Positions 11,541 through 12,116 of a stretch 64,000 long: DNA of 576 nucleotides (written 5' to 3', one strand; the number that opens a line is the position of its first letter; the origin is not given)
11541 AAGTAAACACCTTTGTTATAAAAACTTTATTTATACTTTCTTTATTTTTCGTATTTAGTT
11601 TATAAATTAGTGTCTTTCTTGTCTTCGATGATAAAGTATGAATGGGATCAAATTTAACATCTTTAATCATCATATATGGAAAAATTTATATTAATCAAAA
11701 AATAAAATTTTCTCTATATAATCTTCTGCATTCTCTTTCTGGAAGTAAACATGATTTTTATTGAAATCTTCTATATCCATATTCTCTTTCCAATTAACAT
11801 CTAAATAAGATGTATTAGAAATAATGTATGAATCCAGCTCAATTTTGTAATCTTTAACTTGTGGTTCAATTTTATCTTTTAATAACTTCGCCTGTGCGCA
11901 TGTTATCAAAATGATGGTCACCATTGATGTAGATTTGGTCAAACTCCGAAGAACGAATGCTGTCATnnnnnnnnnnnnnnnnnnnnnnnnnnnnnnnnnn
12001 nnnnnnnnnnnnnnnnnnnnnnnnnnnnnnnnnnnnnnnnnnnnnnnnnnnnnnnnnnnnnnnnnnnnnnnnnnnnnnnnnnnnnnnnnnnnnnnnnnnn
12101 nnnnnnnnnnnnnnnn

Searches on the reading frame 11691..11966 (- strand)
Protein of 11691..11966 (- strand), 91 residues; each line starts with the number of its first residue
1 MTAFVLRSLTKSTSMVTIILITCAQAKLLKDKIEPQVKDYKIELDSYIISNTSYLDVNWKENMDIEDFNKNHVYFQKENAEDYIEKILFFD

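Call 7: search_protein_families(library=pfam, max_evalue=0.01, proteins=[window:11694-11966:-])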
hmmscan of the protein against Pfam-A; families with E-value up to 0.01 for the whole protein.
window:11694-11966:- (91 aa): 1 family
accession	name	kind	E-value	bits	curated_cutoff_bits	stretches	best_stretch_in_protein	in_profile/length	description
PF23772.1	Phage_g100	-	0.006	18.1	27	1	32-87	46-105/105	Phage g100-like protein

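Call 8: search_protein_families(library=padloc, max_evalue=0.01, proteins=[window:11694-11966:-])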
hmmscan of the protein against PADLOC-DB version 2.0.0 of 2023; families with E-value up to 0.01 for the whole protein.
window:11694-11966:- (91 aa): 0 families

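Call 75: list_cluster_members(proteins=[P0121, window:11691-11966:-, window:11872-14676:-, window:16096-17532:-])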
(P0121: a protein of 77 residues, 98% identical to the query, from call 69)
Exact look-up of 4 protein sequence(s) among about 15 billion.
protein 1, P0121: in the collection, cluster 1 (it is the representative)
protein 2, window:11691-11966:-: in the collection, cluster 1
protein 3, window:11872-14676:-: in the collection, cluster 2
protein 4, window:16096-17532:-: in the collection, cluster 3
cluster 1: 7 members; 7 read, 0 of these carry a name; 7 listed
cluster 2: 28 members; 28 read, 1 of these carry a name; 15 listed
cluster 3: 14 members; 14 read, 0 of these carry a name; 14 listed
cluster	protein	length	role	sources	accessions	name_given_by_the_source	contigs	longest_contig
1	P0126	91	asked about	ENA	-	-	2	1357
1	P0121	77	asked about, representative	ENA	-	-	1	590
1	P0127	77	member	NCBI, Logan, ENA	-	-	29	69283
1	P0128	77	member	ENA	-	-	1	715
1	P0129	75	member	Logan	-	-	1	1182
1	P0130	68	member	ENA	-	-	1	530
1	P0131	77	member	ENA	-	-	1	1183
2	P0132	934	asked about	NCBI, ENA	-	-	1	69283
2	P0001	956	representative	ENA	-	-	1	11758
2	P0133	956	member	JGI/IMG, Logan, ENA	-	DNA methylase N-4/N-6 domain protein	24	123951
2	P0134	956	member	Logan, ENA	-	-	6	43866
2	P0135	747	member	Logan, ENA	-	-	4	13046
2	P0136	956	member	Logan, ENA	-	-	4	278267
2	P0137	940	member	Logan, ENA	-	-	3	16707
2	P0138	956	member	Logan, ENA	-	-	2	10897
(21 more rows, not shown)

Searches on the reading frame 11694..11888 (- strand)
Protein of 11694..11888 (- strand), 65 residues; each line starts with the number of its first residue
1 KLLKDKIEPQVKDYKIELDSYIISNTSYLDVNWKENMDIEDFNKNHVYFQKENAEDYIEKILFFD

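Call 69: find_homologous_proteins(query=window:11694-11888:-, max_evalue=0.001)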
Query window:11694-11888:- (65 aa): 5 proteins with E <= 0.001 among 5 candidates.
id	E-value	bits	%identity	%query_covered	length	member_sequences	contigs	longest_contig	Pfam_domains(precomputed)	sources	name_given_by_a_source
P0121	3.9e-33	129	98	100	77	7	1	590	-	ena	-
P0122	3.6e-27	110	89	94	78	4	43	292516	-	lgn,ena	-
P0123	1.3e-26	109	88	92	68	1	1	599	-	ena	-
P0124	4.5e-26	107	87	92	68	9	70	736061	-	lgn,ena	-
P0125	1.8e-6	45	90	45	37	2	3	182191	-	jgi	jgi:hypothetical protein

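Call 70: find_encoding_contigs(protein=P0124, flank=9000, max_places=5)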
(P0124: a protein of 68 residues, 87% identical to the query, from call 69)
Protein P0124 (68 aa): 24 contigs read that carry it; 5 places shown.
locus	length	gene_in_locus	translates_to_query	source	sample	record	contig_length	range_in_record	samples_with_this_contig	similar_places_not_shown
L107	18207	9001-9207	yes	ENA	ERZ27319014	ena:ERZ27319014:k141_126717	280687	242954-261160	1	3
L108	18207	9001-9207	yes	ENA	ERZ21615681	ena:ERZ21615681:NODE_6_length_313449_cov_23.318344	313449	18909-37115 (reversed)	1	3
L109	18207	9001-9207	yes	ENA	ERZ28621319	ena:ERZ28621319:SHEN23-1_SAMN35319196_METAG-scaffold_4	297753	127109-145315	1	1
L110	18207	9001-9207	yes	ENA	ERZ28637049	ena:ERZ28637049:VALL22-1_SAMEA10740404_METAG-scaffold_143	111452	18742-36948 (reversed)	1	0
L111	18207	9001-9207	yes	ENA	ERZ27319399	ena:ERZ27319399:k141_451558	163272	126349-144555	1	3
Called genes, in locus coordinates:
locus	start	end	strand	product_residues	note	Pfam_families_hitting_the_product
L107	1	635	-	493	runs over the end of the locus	PF01420:Methylase_S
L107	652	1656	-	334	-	PF13310:Virulence_RhuM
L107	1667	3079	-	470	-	PF12161:HsdM_N, PF02384:N6_Mtase, PF01170:UPF0020 (weak)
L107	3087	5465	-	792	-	PF13166:AAA_13, PF13304:AAA_21 (faint)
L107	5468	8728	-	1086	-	PF13643:DUF4145, PF00270:DEAD, PF04851:ResIII, PF18766:SWI2_SNF2, PF00271:Helicase_C, PF08463:EcoEI_R_C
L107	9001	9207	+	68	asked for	-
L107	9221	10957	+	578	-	PF20720:nSTAND3 (faint), PF07728:AAA_5 (weak), PF28529:McrB_lid (weak)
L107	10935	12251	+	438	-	PF10117:McrBC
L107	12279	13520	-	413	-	PF00696:AA_kinase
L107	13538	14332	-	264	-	PF00303:Thymidylat_synt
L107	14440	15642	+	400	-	PF00155:Aminotran_1_2, PF01041:DegT_DnrJ_EryC1 (weak)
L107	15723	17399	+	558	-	PF00749:tRNA-synt_1c, PF03950:tRNA-synt_1c_C, PF20974:tRNA-synt_1c_C2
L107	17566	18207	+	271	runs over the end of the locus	PF26696:PTL_trimer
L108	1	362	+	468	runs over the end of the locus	PF10396:TrmE_N, PF00350:Dynamin_N (faint), PF12631:MnmE_helical, PF03193:RsgA_GTPase (faint), PF00009:GTP_EFTU (faint), PF00071:Ras (weak), PF01926:MMR_HSR1, PF02421:FeoB_N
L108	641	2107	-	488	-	PF01420:Methylase_S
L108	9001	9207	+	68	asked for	-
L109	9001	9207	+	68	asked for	-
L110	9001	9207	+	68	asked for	-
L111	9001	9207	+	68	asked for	-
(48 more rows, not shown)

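Call 71: find_encoding_contigs(protein=P0122, flank=9000, max_places=5)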
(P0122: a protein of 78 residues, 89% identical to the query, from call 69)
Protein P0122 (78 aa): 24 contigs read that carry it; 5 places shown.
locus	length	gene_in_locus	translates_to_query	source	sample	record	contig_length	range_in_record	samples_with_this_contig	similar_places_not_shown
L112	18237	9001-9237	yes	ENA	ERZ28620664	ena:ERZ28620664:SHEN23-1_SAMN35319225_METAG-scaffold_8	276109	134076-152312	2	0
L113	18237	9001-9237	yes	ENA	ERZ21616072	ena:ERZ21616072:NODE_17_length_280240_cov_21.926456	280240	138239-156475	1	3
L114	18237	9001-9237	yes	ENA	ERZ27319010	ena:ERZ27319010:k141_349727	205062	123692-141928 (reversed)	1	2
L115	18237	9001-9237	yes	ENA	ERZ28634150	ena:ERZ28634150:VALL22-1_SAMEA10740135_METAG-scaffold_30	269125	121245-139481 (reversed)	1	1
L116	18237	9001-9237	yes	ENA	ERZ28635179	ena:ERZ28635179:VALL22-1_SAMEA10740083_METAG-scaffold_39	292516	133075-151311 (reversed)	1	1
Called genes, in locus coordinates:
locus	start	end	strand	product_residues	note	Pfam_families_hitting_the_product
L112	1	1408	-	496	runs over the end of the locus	PF01420:Methylase_S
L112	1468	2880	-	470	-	PF12161:HsdM_N, PF02384:N6_Mtase, PF01170:UPF0020 (weak), PF07669:Eco57I (weak)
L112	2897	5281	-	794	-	PF13166:AAA_13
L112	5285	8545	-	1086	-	PF13643:DUF4145, PF00270:DEAD, PF04851:ResIII, PF18766:SWI2_SNF2, PF00271:Helicase_C, PF08463:EcoEI_R_C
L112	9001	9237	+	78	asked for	-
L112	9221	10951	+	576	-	PF07728:AAA_5 (weak), PF28529:McrB_lid (faint)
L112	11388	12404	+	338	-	PF10117:McrBC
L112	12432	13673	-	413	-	PF00696:AA_kinase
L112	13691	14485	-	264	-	PF00303:Thymidylat_synt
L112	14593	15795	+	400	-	PF00155:Aminotran_1_2, PF01041:DegT_DnrJ_EryC1 (weak)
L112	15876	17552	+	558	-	PF00749:tRNA-synt_1c, PF03950:tRNA-synt_1c_C, PF20974:tRNA-synt_1c_C2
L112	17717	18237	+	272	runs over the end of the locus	PF26696:PTL_trimer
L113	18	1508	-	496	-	PF01420:Methylase_S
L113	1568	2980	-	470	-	PF12161:HsdM_N, PF02384:N6_Mtase, PF01170:UPF0020 (weak), PF07669:Eco57I (weak)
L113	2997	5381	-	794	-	PF13166:AAA_13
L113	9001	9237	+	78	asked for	-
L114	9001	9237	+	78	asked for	-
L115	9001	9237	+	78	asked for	-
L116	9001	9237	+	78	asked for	-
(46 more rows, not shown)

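Call 74: find_encoding_contigs(protein=P0121, flank=5000, max_places=6)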
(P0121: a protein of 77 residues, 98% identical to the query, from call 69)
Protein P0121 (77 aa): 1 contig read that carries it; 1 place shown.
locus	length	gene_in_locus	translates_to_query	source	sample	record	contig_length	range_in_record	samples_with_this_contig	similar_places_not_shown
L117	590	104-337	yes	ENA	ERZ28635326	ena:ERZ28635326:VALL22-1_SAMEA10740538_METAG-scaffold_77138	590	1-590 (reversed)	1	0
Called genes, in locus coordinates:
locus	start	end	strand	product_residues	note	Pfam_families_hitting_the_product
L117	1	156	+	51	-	?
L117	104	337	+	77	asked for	-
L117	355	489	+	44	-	-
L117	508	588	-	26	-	?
